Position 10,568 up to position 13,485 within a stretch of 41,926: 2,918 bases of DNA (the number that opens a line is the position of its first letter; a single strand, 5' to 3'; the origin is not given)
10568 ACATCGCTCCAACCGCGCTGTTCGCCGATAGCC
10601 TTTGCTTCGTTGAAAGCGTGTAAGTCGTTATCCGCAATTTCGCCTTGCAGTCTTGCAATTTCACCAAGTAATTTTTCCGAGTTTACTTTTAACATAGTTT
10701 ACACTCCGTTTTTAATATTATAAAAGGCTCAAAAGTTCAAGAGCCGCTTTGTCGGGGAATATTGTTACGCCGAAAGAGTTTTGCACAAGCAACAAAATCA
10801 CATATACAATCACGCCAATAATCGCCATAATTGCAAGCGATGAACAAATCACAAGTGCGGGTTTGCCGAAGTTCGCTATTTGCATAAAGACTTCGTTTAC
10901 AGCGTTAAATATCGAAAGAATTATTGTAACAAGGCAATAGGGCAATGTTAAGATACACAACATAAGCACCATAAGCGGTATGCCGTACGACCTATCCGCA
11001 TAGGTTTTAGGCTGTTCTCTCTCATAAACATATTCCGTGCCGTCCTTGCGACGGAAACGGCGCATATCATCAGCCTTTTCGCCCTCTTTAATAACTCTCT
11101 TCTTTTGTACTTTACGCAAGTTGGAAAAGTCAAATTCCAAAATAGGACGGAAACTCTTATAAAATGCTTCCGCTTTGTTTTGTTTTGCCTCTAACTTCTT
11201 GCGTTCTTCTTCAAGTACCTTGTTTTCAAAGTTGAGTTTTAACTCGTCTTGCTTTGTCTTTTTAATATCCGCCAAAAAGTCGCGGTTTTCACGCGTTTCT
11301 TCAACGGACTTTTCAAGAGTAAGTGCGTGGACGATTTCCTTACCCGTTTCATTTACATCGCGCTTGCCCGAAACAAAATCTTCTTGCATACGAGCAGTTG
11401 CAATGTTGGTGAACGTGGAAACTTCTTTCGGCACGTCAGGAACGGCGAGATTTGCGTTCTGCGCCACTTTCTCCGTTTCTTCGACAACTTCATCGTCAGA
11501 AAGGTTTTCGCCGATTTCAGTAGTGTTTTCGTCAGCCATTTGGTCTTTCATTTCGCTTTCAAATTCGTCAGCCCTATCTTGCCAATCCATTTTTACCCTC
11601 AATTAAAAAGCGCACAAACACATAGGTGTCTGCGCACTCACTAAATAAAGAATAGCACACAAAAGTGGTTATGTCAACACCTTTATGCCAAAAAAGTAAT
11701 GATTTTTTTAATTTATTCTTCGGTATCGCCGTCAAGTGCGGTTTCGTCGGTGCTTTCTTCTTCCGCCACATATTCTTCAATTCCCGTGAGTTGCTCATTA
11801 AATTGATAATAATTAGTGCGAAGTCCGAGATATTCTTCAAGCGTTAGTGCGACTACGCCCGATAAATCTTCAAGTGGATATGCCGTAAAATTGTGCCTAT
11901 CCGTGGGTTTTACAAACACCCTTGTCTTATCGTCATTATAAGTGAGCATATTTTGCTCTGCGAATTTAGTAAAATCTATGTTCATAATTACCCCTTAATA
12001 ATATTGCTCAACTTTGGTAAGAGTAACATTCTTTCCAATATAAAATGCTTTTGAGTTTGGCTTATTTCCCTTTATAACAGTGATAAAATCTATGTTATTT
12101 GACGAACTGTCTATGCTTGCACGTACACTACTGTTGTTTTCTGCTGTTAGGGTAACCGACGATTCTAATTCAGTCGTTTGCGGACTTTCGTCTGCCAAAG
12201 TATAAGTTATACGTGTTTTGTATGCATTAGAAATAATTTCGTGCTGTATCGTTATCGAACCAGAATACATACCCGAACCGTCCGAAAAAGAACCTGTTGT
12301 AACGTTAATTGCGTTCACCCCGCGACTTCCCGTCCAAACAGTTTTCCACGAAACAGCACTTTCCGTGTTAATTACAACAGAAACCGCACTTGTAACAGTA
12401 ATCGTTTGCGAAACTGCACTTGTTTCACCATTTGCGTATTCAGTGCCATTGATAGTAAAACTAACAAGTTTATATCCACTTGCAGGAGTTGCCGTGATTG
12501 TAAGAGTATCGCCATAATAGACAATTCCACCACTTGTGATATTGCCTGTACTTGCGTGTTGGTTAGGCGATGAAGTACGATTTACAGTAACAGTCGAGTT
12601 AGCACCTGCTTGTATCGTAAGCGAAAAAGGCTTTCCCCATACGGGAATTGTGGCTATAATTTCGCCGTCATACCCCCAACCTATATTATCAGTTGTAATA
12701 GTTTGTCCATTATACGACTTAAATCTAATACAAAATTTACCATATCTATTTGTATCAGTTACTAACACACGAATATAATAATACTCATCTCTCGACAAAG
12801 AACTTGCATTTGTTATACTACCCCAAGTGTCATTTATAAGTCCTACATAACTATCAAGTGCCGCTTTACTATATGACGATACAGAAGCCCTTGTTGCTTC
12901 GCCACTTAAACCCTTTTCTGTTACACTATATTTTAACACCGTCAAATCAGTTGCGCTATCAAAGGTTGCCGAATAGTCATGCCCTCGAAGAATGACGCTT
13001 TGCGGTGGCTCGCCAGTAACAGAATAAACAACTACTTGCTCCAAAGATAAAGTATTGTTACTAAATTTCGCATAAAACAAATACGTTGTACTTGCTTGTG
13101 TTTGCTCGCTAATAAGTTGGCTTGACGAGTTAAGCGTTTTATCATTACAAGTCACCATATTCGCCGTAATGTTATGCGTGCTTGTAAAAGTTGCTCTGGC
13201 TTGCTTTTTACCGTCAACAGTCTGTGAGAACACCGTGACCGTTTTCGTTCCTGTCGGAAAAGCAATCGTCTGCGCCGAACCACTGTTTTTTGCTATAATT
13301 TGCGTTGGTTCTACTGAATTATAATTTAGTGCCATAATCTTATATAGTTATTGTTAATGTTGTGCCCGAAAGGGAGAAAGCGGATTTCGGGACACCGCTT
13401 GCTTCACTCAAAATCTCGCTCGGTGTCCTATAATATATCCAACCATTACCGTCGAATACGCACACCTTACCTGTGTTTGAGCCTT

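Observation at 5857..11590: No recognisable lysis cassette; its usual position holds an 11-12-gene block of uncharacterised membrane, coiled-coil and low-complexity proteins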

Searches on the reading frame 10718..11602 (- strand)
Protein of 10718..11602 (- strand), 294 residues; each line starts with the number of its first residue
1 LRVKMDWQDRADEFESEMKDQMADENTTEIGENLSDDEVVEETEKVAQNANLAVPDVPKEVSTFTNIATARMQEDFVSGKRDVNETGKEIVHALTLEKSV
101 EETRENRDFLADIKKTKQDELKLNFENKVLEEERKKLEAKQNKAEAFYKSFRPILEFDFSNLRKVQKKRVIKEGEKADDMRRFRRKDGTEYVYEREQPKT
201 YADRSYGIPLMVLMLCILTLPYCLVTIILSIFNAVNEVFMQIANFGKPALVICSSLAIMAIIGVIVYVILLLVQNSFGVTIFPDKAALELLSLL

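Call 7: search_protein_families(library=pfam, proteins=[window:10718-11602:-], max_evalue=1)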
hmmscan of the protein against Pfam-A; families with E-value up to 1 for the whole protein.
window:10718-11602:- (294 aa): 4 families
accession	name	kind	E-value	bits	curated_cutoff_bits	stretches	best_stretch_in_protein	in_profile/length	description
PF04547.17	Anoctamin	-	0.035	13.4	28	1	157-276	76-178/460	Calcium-activated chloride channel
PF00580.27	UvrD-helicase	-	0.04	14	23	1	61-174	50-153/271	UvrD/REP helicase N-terminal domain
PF00528.27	BPD_transp_1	-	0.18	11.9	26.4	1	207-276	17-82/184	Binding-protein-dependent transport system inner membrane component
PF20990.2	DUF2207_C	-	0.88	9.7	33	0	93-273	43-185/247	Predicted membrane protein (DUF2207) C-terminal domain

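Call 8: search_protein_families(library=phrogs, proteins=[window:10718-11602:-], max_evalue=1)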
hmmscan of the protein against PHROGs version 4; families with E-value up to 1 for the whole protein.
window:10718-11602:- (294 aa): 0 families

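Call 41: search_protein_families(library=padloc, max_evalue=0.01, proteins=[window:10718-11590:-])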
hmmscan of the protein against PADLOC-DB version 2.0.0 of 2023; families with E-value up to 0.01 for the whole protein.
window:10718-11590:- (290 aa): 0 families

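Call 57: find_homologous_proteins(query=window:10718-11590:-, max_evalue=0.001)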
Query window:10718-11590:- (290 aa): 105 proteins with E <= 0.001 among 1837 candidates.
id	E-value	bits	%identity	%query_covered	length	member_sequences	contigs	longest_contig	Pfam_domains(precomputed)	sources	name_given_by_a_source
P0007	2.5e-179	612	98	100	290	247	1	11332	-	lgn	-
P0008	8.5e-142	489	97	81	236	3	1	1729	-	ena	-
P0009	3.4e-135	468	76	100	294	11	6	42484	-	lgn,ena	-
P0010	1.6e-122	426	68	100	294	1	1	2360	-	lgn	-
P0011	3.8e-103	362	60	97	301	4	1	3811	-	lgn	-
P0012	2.4e-87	311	97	54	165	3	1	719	-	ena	-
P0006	1.0e-75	273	98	49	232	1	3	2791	-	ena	-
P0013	1.3e-70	256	54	78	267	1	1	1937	-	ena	-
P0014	7.2e-67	244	52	84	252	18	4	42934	-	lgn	-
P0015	6.6e-65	237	48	81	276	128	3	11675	-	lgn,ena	-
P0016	6.9e-55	204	42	85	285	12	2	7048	-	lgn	-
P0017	8.1e-50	188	47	70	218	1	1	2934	-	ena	-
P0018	1.1e-46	177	42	85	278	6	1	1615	-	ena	-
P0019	4.7e-46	175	45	75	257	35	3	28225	-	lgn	-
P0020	6.3e-46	175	45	75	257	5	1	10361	-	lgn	-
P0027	1.8e-43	167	45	70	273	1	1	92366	-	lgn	-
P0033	1.5e-33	134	34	88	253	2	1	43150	-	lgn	-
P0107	2.1e-20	91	29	94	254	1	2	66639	-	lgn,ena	-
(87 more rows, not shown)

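Call 58: find_encoding_contigs(protein=P0014, flank=10000, max_places=2)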
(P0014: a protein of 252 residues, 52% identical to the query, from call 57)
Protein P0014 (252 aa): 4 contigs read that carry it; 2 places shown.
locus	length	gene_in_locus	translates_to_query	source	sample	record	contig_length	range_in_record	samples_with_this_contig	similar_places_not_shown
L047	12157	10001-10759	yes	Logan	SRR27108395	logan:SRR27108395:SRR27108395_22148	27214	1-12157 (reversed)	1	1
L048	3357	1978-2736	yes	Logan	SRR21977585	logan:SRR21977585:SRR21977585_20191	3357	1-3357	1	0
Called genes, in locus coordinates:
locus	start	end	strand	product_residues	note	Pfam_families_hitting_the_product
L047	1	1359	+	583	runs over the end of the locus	-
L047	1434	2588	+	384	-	-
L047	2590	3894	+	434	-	-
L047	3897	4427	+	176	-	-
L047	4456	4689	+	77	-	-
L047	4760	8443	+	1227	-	-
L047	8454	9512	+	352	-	-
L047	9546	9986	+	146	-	-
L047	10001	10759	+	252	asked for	-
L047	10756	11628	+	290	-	-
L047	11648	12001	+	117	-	-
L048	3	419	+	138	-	?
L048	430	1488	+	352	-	-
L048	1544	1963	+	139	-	-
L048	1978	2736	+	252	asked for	-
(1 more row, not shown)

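Call 59: find_encoding_contigs(protein=P0027, flank=10000, max_places=2)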
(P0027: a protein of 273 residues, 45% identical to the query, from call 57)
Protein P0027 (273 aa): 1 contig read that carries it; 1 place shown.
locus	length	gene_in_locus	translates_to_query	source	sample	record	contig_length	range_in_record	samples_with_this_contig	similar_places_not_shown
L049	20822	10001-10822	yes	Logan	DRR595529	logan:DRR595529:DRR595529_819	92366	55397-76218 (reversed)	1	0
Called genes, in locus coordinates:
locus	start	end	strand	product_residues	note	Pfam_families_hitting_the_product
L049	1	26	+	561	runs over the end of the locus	PF13306:LRR_5, PF21939:Gp10_C (weak)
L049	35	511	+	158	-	-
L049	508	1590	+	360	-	-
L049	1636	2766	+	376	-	-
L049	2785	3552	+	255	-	-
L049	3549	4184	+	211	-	-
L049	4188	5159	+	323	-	-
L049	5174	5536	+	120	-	-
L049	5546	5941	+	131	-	-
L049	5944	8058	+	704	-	-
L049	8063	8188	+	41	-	-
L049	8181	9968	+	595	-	-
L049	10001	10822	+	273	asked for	-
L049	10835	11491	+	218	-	-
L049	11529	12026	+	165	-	-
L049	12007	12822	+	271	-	-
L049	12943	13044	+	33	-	-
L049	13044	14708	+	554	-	PF00176:SNF2-rel_dom, PF04851:ResIII, PF00271:Helicase_C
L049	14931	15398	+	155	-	-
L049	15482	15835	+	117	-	PF26991:DUF8317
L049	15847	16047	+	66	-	-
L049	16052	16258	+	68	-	PF14354:Lar_restr_allev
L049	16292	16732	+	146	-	-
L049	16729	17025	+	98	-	-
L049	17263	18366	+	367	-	-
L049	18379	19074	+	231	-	-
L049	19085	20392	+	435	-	PF03796:DnaB_C, PF06745:ATPase (weak)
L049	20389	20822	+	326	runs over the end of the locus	PF01807:Zn_ribbon_DnaG (weak), PF13155:Toprim_2, PF13362:Toprim_3 (weak), PF13662:Toprim_4 (weak)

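Call 60: find_encoding_contigs(protein=P0033, flank=10000, max_places=2)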
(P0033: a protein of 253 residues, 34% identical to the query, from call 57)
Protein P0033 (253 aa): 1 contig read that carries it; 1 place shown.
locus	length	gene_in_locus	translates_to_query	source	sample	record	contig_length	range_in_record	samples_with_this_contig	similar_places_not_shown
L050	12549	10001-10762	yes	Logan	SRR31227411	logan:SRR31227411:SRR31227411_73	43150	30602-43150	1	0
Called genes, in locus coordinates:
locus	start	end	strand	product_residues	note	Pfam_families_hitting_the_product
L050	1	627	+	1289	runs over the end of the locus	PF13884:Peptidase_S74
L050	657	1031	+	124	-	-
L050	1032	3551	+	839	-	-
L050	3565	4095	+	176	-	-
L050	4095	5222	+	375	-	-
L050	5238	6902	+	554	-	-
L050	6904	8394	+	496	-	-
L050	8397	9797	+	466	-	-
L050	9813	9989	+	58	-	-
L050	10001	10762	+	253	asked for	-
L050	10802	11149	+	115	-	-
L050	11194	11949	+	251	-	-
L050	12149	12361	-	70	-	-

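Call 62: search_dna_similar(query=window:10718-11590:-, collection=phages, mode=protein, max_rows=40, max_evalue=0.01)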
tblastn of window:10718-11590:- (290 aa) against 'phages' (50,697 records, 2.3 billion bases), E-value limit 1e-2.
No match.

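Call 66: search_solved_structures(query=A2, max_evalue=1)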
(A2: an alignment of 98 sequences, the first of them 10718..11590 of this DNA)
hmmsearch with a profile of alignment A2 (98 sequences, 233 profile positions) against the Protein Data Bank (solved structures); distinct sequences matched with E-value up to 1: 1.
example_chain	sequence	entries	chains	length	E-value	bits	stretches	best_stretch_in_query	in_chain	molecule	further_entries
7jsv_A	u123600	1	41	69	0.6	12.9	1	190-230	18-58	Pilin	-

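Call 69: predict_structure(alignment_id=A2)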
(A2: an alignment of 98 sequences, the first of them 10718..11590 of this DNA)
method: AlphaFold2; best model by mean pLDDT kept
length: 290 residues; sequences in the alignment: 98
mean_pLDDT: 78.0   pTM: 0.40
mean pLDDT of the five models: 78.0, 77.2, 76.9, 76.4, 76.4
residues with pLDDT >= 90: 83; 70-90: 135; 50-70: 43; < 50: 29
segments of 3 or more residues with pLDDT < 50: 25-53
pLDDT, mean of each block of 10 residues (from residue 1): 86 86 50 42 42 57 80 80 79 71 84 93 95 92 80 67 74 62 69 72 76 90 91 89 91 92 94 93 88
secondary structure, 60 per line:
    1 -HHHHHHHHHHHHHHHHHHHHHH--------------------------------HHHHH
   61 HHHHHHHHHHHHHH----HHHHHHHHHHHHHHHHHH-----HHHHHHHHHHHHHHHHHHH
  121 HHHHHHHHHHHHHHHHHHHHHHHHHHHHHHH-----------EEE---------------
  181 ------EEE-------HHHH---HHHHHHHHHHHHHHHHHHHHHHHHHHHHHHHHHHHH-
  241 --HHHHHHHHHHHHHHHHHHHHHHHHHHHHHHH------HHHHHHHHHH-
elements in order: H2-23 H56-74 H79-96 H102-151 E163-165 E187-189 H197-200 H204-239 H243-273 H280-289

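Call 73: fold_search(model_id=the predicted structure, library=pdb)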
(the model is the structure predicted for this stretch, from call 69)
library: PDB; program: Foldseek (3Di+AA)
matches with E <= 10: 69; with E <= 0.001: 0
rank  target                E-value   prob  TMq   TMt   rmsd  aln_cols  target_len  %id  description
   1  8ove_BT               2.1e+00  0.16  0.17  0.23   9.0       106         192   17  CRYO-EM STRUCTURE OF TRYPANOSOMA BRUCEI PROCYCLIC FORM 80S RIBOSOME : TB11CS6H1 snoRNA mutant (released 2023-11-29)
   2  5t2a_R                2.1e+00  0.16  0.16  0.22  10.7       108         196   19  CryoEM structure of the Leishmania donovani 80S ribosome at 2.9 Angstrom resolution (released 2017-01-25)
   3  6swa_o                2.2e+00  0.10  0.16  0.23  20.9       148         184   16  Mus musculus brain neocortex ribosome 60S bound to Ebp1 (released 2020-09-30)
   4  8a98_Q                3.1e+00  0.11  0.15  0.20   9.4       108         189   18  CRYO-EM STRUCTURE OF LEISHMANIA MAJOR 80S RIBOSOME : snoRNA MUTANT (released 2023-10-11)
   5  6y57_LR               3.1e+00  0.08  0.14  0.21  20.5       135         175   16  Structure of human ribosome in hybrid-PRE state (released 2020-04-15)
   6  6az3_Q                3.3e+00  0.11  0.15  0.20   9.5       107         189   20  Cryo-EM structure of of the large subunit of Leishmania ribosome bound to paromomycin (released 2017-12-06)
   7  8p6k_CCC              3.5e+00  0.18  0.14  0.35  12.1        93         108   19  Structure of the hypervariable region of Streptococcus pyogenes M3 protein (released 2023-07-05)
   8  9n9j_LR               3.5e+00  0.12  0.15  0.23  20.7       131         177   15  Structure of a GRP94 folding intermediate engaged with a CCDC134- and FKBP11-bound secretory translocon (released 2025-11-19)
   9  7r81_T1               3.8e+00  0.18  0.19  0.27   9.4       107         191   12  Structure of the translating Neurospora crassa ribosome arrested by cycloheximide (released 2021-12-01)
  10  4v6x_CR               3.8e+00  0.09  0.17  0.23   9.0       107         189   17  Structure of the human 80S ribosome (released 2014-07-09)
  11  9c3h_LR               4.0e+00  0.09  0.17  0.23  22.9       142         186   15  Structure of the CNOT3-bound human 80S ribosome with tRNA-ARG in the P-site. (released 2024-12-04)
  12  8ovj_Q                4.0e+00  0.09  0.15  0.20   9.5       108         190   18  CRYO-EM STRUCTURE OF LEISHMANIA MAJOR 80S RIBOSOME : PARENTAL STRAIN (released 2024-05-08)
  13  7oyd_R                4.0e+00  0.08  0.13  0.21  18.8       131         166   17  Cryo-EM structure of a rabbit 80S ribosome with zebrafish Dap1b (released 2022-07-20)
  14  7qgg_S                4.0e+00  0.08  0.16  0.23  20.7       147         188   15  Neuronal RNA granules are ribosome complexes stalled at the pre-translocation state (released 2022-10-26)
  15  4ug0_LR               4.3e+00  0.12  0.17  0.23   9.6       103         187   17  STRUCTURE OF THE HUMAN 80S RIBOSOME (released 2015-06-10)
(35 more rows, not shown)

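Call 87: fold_search(model_id=the predicted structure, library=viral)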
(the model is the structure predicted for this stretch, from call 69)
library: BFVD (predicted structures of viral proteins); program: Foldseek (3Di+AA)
matches with E <= 10: 70; with E <= 0.001: 0
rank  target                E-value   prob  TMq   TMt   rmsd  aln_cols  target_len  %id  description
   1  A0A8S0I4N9            1.2e+00  0.80  0.14  0.68   3.3        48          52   21  (no name in the UniProt tables at hand)
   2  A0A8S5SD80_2          1.5e+00  0.02  0.11  0.04  33.3       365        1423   12  Minor tail protein [Siphoviridae sp. ctnpt50]
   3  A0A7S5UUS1            1.6e+00  0.03  0.14  0.07  36.5       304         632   14  (no name in the UniProt tables at hand)
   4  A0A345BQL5            2.0e+00  0.09  0.19  0.16  28.5       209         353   13  (no name in the UniProt tables at hand)
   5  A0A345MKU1            2.7e+00  0.07  0.11  0.06  23.8       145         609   15  (no name in the UniProt tables at hand)
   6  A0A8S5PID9            3.1e+00  0.14  0.10  0.28  13.6        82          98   13  Uncharacterized protein [Myoviridae sp. ctNYa18]
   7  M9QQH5                3.3e+00  0.16  0.13  0.26   9.4        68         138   19  Anti-CBASS protein Acb1-like N-terminal domain-containing protein [Shigella phage pSf-1]
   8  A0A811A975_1          3.5e+00  0.04  0.20  0.07  31.1       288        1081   14  (no name in the UniProt tables at hand)
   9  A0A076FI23            3.8e+00  0.11  0.17  0.28  17.8       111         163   22  Uncharacterized protein [Aureococcus anophagefferens virus]
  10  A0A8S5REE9            4.0e+00  0.57  0.13  0.63   0.8        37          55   14  Integrase [virus sp. ctkyY8]
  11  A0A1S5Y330            4.6e+00  0.23  0.13  0.60   4.8        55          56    5  Uncharacterized protein [uncultured archaeal virus]
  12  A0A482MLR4            4.9e+00  0.25  0.14  0.51   8.7        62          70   11  Uncharacterized protein [Burkholderia phage BcepSauron]
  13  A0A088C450            4.9e+00  0.08  0.11  0.18  18.4       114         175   10  (no name in the UniProt tables at hand)
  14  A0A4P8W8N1            4.9e+00  0.03  0.16  0.18  43.0       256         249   13  (no name in the UniProt tables at hand)
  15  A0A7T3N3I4            5.2e+00  0.35  0.15  0.63   2.0        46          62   15  Uncharacterized protein [Arthrobacter phage Wollypog]
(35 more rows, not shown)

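Call 100: search_protein_representatives(alignment_id=A2)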
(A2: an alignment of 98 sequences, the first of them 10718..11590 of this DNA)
Query: 98 sequences, 233 profile positions. Proteins with E-value up to 0.001 (for the whole library): 52; up to 1e-10: 42; up to 1e-30: 27. The best 52 are listed.
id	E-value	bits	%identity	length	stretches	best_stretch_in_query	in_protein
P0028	2.1e-82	292.6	-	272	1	7-229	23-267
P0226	2.8e-81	288.9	-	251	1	5-231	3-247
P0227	9.1e-80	283.9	-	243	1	5-229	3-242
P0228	1.3e-78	280.2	-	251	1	6-228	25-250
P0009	3.6e-76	272.2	-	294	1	6-230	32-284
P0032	3.2e-74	265.8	-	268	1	5-229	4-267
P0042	5.5e-70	251.9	-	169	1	83-231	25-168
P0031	9.0e-70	251.2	-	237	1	13-227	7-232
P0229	2.9e-67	243.0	-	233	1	3-227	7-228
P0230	1.6e-60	221.0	-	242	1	12-228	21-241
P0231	5.7e-60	219.1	-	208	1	20-228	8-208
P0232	1.8e-56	207.7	-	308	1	10-230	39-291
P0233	2.5e-56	207.2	-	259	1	10-229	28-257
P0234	3.0e-55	203.7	-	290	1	23-231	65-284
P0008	8.4e-55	202.2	-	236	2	13-186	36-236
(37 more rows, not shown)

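Call 111: find_encoding_contigs(protein=P0107, flank=10000, max_places=2)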
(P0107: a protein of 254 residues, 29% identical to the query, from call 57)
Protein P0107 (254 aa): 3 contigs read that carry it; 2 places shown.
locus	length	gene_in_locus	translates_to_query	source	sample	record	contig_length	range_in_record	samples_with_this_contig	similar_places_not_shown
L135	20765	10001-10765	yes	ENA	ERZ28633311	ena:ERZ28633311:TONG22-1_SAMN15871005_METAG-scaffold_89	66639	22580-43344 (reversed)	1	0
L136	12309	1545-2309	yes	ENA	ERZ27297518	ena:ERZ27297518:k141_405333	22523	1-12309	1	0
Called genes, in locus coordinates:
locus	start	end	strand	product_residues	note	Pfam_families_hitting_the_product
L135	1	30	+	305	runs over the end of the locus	-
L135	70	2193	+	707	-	PF16467:DUF5048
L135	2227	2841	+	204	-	-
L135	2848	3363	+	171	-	-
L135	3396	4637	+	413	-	-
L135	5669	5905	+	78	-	-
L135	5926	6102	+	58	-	-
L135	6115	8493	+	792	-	-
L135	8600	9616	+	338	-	PF00535:Glycos_transf_2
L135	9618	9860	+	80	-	-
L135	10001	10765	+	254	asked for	-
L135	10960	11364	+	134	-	-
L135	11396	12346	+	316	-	-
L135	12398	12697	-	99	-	-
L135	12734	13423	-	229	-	-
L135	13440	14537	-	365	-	PF00712:DNA_pol3_beta, PF02767:DNA_pol3_beta_2, PF02768:DNA_pol3_beta_3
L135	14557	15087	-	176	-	PF02511:Thy1 (weak)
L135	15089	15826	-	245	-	-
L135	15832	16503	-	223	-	-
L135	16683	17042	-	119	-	-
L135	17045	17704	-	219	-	PF23023:Anti-Pycsar_Apyc1 (weak), PF12706:Lactamase_B_2 (faint)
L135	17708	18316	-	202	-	-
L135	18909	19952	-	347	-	PF03837:RecT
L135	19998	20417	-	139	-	PF00436:SSB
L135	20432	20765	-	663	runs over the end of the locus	-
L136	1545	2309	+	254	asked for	-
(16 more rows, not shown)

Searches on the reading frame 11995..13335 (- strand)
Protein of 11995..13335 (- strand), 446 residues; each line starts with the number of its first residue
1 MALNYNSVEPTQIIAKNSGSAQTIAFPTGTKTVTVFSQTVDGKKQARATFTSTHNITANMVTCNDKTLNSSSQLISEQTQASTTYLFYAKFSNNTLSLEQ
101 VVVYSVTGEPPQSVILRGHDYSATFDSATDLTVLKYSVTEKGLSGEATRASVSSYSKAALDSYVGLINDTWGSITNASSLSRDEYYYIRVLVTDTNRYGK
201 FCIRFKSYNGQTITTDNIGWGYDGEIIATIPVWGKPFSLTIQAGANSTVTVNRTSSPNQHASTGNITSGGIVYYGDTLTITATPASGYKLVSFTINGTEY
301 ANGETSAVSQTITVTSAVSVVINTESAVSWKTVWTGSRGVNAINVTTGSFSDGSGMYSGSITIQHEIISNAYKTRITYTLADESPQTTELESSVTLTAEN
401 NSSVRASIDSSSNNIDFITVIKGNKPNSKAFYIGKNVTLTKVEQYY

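Call 39: search_solved_structures(query=window:11995-13335:-, max_evalue=1)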
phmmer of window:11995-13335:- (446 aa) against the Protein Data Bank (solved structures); distinct sequences matched with E-value up to 1: 0.

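Call 45: search_dna_similar(query=window:11995-13335:-, collection=phages, mode=protein, max_rows=15, max_evalue=0.001)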
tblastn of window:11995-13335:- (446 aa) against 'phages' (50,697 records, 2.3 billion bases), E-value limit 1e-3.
No match.
